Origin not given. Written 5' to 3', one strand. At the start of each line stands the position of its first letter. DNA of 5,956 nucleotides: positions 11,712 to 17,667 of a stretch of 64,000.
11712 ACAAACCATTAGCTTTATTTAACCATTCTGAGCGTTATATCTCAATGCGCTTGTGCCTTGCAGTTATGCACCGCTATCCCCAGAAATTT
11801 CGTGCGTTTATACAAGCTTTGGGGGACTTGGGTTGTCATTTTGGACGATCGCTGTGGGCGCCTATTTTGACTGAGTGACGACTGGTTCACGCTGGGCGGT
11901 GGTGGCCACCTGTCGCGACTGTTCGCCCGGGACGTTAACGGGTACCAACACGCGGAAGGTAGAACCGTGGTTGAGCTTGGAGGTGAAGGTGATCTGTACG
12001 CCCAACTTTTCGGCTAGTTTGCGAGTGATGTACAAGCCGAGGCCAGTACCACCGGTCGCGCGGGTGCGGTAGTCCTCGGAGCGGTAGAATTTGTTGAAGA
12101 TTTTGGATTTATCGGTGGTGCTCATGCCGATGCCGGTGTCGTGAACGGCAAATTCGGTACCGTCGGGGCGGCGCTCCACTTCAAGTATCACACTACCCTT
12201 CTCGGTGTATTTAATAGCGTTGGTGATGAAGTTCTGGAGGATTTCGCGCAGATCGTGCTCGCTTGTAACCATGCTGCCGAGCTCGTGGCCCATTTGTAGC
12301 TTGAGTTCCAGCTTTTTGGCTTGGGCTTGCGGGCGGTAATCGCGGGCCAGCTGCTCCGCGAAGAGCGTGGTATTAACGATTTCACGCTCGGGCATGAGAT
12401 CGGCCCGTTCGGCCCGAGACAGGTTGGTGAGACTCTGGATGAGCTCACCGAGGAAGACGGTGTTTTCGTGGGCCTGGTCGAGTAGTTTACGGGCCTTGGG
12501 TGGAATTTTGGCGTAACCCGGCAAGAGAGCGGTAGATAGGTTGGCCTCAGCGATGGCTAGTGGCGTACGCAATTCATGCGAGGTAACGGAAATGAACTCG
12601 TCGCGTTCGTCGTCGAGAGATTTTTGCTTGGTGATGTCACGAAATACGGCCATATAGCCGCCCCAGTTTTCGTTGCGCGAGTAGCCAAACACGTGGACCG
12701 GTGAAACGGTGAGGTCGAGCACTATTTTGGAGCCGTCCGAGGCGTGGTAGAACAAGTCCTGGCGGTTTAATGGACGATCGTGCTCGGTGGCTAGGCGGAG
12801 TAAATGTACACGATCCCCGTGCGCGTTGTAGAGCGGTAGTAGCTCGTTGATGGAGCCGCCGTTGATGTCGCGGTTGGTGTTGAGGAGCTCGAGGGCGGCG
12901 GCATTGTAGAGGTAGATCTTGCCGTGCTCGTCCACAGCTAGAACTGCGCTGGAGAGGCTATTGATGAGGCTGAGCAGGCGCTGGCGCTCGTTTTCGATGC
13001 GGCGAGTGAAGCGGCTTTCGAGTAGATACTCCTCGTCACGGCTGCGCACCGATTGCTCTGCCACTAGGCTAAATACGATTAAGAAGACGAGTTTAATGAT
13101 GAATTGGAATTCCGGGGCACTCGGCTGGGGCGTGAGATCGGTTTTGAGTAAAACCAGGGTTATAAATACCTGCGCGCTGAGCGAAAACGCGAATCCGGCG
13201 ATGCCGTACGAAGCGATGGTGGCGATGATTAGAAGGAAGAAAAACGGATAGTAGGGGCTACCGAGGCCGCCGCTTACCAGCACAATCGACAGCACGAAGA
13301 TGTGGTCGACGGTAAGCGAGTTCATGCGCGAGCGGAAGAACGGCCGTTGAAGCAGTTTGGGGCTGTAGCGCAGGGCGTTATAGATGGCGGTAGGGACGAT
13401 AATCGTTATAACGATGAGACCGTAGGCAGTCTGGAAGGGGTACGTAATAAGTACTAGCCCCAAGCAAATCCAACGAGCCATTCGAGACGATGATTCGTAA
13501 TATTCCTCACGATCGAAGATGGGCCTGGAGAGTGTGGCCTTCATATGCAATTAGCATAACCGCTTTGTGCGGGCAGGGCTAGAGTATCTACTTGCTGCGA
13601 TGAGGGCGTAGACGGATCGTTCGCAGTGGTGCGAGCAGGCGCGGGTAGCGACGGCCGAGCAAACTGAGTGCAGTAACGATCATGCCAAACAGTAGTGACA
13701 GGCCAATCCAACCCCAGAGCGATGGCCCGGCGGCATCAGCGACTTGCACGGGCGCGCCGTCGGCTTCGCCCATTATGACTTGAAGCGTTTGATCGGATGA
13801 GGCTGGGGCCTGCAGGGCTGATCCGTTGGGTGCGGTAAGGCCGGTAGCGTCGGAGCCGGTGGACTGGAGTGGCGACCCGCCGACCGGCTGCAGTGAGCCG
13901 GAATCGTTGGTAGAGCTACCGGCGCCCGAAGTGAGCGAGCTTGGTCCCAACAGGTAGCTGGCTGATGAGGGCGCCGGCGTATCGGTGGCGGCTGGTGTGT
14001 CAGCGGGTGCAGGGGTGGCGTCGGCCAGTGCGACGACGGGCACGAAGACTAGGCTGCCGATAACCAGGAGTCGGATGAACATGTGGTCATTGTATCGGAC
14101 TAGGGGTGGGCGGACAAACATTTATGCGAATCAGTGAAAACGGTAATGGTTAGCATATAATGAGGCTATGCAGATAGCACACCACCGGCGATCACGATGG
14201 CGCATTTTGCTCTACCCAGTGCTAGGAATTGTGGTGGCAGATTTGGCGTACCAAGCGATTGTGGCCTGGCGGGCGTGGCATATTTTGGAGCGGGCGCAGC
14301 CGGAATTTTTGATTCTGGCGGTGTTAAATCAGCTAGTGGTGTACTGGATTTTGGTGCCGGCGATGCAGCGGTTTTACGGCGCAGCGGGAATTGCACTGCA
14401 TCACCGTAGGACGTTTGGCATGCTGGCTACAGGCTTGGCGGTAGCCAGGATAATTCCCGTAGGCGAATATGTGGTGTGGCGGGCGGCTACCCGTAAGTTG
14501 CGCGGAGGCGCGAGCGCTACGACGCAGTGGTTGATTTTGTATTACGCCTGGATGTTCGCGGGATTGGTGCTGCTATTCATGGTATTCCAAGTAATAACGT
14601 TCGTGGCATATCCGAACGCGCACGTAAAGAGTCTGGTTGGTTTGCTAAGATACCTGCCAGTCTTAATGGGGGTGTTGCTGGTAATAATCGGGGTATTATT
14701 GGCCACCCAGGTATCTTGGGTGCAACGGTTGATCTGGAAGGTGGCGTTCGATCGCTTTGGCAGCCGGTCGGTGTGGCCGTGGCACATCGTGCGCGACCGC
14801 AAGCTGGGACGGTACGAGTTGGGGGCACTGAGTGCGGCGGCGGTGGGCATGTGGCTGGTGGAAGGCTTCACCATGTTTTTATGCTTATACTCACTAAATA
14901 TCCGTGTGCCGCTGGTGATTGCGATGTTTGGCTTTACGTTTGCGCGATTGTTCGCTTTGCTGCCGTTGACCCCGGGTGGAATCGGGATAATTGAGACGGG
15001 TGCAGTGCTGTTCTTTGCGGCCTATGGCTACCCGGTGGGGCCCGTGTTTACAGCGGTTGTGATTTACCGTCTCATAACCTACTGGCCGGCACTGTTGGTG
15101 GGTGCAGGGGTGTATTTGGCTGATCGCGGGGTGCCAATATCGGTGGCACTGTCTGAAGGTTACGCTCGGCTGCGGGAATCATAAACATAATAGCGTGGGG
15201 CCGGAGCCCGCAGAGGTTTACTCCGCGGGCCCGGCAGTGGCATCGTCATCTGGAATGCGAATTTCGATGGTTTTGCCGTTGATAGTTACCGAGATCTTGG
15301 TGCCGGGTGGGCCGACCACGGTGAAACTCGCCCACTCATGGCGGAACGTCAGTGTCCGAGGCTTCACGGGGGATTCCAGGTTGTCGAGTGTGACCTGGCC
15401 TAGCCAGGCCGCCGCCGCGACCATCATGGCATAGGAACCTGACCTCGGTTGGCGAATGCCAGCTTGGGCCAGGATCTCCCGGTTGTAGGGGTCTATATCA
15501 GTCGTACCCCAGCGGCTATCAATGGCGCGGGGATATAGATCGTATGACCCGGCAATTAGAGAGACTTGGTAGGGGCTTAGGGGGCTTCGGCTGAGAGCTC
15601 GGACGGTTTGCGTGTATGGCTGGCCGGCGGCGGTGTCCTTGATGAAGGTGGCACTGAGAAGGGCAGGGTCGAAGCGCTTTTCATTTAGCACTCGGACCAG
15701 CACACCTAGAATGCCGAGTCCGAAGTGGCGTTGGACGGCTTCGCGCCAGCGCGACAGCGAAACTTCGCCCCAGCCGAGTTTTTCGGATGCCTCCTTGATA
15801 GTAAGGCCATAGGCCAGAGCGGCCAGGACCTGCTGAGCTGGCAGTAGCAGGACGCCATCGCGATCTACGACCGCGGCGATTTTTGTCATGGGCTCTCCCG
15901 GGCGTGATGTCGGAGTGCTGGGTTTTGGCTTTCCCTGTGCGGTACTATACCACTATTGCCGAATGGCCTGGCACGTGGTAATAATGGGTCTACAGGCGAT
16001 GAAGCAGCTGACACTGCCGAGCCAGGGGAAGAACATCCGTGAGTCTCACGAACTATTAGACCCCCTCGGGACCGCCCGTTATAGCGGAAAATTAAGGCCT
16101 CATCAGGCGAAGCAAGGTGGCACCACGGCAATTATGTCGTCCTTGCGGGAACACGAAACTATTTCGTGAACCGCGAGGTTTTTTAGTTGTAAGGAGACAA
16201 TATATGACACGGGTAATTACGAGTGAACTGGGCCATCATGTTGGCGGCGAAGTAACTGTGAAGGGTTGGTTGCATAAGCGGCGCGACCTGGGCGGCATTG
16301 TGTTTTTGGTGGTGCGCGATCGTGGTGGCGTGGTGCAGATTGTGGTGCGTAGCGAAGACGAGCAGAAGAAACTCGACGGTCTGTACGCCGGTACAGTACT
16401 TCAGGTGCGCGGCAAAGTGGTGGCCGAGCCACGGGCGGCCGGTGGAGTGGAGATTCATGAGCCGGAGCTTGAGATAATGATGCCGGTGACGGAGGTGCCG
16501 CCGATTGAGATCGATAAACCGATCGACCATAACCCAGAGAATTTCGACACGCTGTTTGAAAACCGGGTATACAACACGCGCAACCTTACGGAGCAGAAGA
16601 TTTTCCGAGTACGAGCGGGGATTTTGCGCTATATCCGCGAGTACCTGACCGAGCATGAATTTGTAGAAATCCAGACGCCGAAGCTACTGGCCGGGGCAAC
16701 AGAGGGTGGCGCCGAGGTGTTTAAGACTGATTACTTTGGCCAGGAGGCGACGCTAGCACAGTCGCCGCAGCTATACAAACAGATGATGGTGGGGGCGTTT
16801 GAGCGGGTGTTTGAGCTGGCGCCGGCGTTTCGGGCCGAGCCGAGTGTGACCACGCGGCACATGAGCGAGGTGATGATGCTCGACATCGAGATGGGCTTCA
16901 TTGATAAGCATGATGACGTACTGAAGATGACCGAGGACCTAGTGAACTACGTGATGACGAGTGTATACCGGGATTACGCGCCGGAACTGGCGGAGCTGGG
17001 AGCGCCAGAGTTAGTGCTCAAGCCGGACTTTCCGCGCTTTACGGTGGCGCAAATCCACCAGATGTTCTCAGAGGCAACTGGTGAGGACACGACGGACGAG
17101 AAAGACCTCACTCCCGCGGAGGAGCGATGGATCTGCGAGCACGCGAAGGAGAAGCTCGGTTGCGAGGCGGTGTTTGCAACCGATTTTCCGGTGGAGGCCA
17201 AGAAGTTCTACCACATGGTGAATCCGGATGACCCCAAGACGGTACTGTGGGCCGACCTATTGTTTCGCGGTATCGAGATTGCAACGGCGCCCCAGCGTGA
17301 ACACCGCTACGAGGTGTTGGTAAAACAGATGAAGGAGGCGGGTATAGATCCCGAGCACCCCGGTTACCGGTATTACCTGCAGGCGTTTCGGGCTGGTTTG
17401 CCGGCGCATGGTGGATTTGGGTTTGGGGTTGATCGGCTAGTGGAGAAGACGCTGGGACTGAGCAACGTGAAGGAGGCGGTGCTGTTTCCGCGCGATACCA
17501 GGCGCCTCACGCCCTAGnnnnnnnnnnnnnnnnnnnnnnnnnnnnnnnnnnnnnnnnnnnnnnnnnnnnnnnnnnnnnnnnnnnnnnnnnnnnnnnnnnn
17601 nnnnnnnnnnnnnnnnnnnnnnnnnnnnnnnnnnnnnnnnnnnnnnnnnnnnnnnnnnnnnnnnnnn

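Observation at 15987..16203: Candidate T-box riboswitch controlling a type-2 AspRS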

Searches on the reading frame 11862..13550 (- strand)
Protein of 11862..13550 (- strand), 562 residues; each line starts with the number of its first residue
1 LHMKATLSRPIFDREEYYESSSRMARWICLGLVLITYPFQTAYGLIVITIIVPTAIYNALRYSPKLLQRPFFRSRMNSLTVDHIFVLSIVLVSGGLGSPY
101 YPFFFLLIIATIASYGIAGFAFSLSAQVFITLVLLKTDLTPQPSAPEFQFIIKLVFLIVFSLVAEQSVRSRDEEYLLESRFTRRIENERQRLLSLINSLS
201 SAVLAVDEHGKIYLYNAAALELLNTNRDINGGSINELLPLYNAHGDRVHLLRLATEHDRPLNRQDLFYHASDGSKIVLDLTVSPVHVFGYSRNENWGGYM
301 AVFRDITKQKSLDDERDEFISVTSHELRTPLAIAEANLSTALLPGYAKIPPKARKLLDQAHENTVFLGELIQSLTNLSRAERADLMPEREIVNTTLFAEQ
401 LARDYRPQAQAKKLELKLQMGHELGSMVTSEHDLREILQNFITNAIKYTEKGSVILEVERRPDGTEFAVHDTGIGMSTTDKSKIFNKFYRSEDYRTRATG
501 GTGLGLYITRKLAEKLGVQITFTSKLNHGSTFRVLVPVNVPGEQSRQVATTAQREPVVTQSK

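Call 9: search_protein_families(library=ncbifam, proteins=[window:11862-13550:-])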
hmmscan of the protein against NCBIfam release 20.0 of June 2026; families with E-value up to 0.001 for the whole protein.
window:11862-13550:- (562 aa): 81 families (the best 25 are shown)
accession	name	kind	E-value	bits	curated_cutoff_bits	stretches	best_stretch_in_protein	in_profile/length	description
NF046044.1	PnpS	equivalog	5.1e-64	216.7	400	1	181-537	46-390/390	two-component system histidine kinase PnpS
NF033092.0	HK_WalK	equivalog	1.2e-59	202.4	725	1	184-537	252-593/594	cell wall metabolism sensor histidine kinase WalK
TIGR02966.1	phoR_proteo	equivalog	1.2e-54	185.5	334.2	1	186-534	2-331/333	phosphate regulon sensor histidine kinase PhoR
NF008302.0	PRK11091.1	equivalog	1.9e-43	148.8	838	1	264-551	228-518/779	aerobic respiration two-component sensor histidine kinase ArcB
NF041832.1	near_NosP_CTERM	subfamily_domain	6.5e-42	143.9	400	1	318-553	9-240/370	NahK/ErcS family hybrid sensor histidine kinase/response regulator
NF041735.1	hist_kin_RppB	equivalog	3.3e-40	138.2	400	1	318-537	218-438/438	two-component system sensor histidine kinase RppB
NF038297.2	hybrid_HK_HrmK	equivalog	3.8e-37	128.2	725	1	316-553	235-472/607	hybrid histidine kinase/response regulator HrmK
NF047874.1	MASE3_PAS_HK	subfamily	6.7e-36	124.3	560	1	103-553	192-640/655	MASE3 domain-containing sensor histidine kinase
NF045911.1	TCSHisKinNblS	equivalog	8.8e-36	123.4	1000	1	184-534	260-616/621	two-component system sensor histidine kinase NblS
TIGR02956.1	TMAO_torS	equivalog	9.9e-36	123.2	676.5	1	318-547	466-690/967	TMAO reductase system sensor histidine kinase/response regulator TorS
NF008235.0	PRK11006.1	equivalog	1.5e-35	122.9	390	1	186-539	94-424/431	phosphate regulon sensor histidine kinase PhoR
NF011874.0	PRK15347.1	equivalog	6.2e-35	120.5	852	1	316-540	398-616/921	two component system sensor kinase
NF012163.2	BaeS_SmeS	equivalog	1.5e-33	116.4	500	1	313-523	237-443/457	sensor histidine kinase efflux regulator BaeS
NF033093.1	HK_VicK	exception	2.4e-33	115.5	680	1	184-539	88-436/448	cell wall metabolism sensor histidine kinase VicK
NF008318.0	PRK11107.1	equivalog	1.7e-32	112.4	890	1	305-546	280-526/920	two-component sensor histidine kinase BarA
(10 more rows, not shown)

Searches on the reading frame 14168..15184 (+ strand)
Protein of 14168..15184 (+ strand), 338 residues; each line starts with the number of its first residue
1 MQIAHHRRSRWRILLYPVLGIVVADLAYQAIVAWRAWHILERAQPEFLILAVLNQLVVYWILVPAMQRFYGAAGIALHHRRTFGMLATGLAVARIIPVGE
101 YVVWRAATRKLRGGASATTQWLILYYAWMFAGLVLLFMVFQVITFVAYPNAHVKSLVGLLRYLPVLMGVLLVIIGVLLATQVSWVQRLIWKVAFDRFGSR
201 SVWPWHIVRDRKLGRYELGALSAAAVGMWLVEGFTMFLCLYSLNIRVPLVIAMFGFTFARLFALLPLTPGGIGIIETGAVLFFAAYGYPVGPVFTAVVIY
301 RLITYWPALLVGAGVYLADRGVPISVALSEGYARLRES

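Call 9: search_protein_families(library=ncbifam, proteins=[window:14168-15184:+])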
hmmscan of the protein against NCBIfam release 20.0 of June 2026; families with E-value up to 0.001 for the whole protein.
window:14168-15184:+ (338 aa): 2 families
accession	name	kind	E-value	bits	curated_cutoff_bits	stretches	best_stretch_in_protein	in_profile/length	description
TIGR00374.1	TIGR00374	subfamily_domain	4.2e-20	72.4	43.2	1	21-313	5-307/323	flippase-like domain-containing protein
NF033480.1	bifunc_MprF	equivalog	2.3e-06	26.2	600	1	122-322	121-300/841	bifunctional lysylphosphatidylglycerol flippase/synthetase MprF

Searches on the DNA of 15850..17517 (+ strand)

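Call 4: search_rna_families(source=window, start=15850, end=16260, threshold=evalue, max_evalue=10, show_alignments=5)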
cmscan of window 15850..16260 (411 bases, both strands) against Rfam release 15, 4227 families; matches with E-value up to 10: 3.
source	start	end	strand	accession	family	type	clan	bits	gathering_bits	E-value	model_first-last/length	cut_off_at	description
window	15990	16147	+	RF00230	T-box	Cis-reg; leader;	-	48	93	1.2e-09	1-219/219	no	T-box leader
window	16152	16206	+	RF02980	freshwater-2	Cis-reg;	-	16.6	49.9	4.1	1-84/84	no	freshwater-2 RNA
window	15995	16022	+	RF01303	sR49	Gene; snRNA; snoRNA; CD-box;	-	13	50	7.8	1-56/56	no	Small nucleolar RNA sR49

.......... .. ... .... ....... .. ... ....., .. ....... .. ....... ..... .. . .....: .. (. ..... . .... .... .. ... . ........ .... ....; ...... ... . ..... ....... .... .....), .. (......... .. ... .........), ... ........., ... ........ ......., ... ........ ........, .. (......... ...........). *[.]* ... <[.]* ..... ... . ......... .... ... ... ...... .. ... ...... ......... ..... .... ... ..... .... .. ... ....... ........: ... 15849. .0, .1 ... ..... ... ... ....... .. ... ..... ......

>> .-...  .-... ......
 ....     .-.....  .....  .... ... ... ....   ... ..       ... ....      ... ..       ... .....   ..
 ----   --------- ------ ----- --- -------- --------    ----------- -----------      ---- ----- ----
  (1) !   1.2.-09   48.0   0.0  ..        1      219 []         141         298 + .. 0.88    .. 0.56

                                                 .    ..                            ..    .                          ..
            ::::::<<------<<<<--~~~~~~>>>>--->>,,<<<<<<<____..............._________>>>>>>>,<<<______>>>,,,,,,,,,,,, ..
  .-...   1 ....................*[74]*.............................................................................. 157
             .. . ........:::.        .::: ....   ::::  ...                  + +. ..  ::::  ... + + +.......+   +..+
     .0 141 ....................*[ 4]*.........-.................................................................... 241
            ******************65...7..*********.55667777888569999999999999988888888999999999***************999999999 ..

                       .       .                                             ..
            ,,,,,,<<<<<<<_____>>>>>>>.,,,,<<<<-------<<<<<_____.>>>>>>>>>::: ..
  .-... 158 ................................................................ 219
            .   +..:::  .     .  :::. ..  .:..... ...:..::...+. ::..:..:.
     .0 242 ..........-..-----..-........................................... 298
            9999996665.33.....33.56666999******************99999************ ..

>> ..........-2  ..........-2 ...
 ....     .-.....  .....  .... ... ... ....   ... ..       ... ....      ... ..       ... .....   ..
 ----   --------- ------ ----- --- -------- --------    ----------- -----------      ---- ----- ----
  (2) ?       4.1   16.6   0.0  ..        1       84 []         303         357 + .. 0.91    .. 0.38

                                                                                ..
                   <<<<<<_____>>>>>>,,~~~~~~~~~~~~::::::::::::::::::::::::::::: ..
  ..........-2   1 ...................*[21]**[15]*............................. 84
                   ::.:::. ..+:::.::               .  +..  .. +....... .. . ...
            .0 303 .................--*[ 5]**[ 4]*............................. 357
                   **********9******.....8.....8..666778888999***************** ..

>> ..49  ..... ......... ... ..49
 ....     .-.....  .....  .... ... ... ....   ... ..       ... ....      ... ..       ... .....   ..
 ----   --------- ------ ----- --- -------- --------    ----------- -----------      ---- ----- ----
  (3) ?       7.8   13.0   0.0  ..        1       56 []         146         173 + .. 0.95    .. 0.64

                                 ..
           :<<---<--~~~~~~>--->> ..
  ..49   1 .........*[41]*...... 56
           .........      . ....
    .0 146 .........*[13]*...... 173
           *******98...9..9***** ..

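Call 59: search_rna_families(sources=[L001, L002, L004, L005, L008, L009, L010, L047, L050], threshold=evalue, max_evalue=1)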
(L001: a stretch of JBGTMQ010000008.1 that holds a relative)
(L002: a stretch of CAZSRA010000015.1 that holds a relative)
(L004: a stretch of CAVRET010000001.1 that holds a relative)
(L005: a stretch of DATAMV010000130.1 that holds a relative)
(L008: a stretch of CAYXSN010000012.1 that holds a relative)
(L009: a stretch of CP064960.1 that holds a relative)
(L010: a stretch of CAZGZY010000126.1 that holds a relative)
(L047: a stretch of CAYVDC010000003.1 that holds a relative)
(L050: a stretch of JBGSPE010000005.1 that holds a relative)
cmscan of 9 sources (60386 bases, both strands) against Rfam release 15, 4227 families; matches with E-value up to 1: 10.
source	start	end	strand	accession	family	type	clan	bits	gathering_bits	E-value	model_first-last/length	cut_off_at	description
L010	699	854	+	RF00230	T-box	Cis-reg; leader;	-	54.1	93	4.7e-09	1-219/219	no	T-box leader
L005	2708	2856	+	RF00230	T-box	Cis-reg; leader;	-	46.7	93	3.9e-07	1-219/219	no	T-box leader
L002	2003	2157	+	RF00230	T-box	Cis-reg; leader;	-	46.2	93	5.2e-07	1-219/219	no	T-box leader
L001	2765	2940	+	RF00230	T-box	Cis-reg; leader;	-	43.2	93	3e-06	1-219/219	no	T-box leader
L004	2752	2926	+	RF00230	T-box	Cis-reg; leader;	-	42.9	93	3.7e-06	1-219/219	no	T-box leader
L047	2785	2925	+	RF00230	T-box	Cis-reg; leader;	-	42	93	6.4e-06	1-219/219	no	T-box leader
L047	4313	4408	+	RF01770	rimP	Cis-reg; leader;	-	30.6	47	0.53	1-102/102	no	Gammaprotebacteria rimP leader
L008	2818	2942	+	RF00230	T-box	Cis-reg; leader;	-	29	93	0.014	1-219/219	no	T-box leader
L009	2812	2941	+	RF00230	T-box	Cis-reg; leader;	-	27.7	93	0.031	1-219/219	no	T-box leader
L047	4344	4506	-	RF04180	BTnc231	Gene; sRNA;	-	26.8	80.4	0.22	1-154/154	no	Bacteroides sRNA BTnc231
